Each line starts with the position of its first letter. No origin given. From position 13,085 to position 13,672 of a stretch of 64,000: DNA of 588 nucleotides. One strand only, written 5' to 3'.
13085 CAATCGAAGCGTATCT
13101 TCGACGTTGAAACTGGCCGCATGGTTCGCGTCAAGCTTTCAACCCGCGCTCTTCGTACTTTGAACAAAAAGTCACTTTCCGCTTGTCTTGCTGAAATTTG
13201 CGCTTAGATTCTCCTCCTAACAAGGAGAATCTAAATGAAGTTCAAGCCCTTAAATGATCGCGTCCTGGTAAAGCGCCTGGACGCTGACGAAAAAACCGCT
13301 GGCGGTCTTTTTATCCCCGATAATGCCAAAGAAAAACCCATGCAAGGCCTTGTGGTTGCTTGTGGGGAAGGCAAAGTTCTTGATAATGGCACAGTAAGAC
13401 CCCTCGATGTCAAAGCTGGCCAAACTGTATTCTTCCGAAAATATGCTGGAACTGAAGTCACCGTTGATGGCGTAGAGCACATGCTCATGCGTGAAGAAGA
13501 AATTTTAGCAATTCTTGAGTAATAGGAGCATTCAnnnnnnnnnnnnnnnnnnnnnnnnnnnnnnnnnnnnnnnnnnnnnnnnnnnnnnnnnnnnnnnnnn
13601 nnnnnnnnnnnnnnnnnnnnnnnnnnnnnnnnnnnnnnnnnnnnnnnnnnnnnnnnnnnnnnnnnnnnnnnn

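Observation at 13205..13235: CIRCE-like 11-bp/N9/11-bp inverted repeat exactly bridging the rpmB stop and groES start, sequestering the groES Shine-Dalgarno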

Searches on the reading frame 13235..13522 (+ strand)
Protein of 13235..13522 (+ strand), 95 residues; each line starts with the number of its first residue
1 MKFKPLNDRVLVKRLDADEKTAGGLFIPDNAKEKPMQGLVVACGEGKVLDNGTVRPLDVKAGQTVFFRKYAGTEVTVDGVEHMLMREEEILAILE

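Call 9: search_protein_families(library=pfam, proteins=[window:13235-13522:+])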
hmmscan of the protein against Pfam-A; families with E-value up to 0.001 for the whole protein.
window:13235-13522:+ (95 aa): 1 family
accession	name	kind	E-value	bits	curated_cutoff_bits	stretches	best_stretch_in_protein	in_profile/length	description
PF00166.26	Cpn10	-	1.1e-32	112.4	21.1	1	2-93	1-92/93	Chaperonin 10 Kd subunit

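Call 13: find_encoding_contigs(protein=window:13235-13522:+, flank=6000, max_places=10)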
Protein window:13235-13522:+ (95 aa): 1 contig read that carries it; 1 place shown.
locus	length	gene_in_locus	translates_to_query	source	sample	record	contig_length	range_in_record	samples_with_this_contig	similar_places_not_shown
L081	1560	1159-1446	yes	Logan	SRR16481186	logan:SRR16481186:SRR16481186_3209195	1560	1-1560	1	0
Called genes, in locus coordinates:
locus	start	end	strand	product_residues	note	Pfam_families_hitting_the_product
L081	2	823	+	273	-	?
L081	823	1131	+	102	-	PF00830:Ribosomal_L28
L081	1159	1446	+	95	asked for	PF00166:Cpn10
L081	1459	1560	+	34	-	?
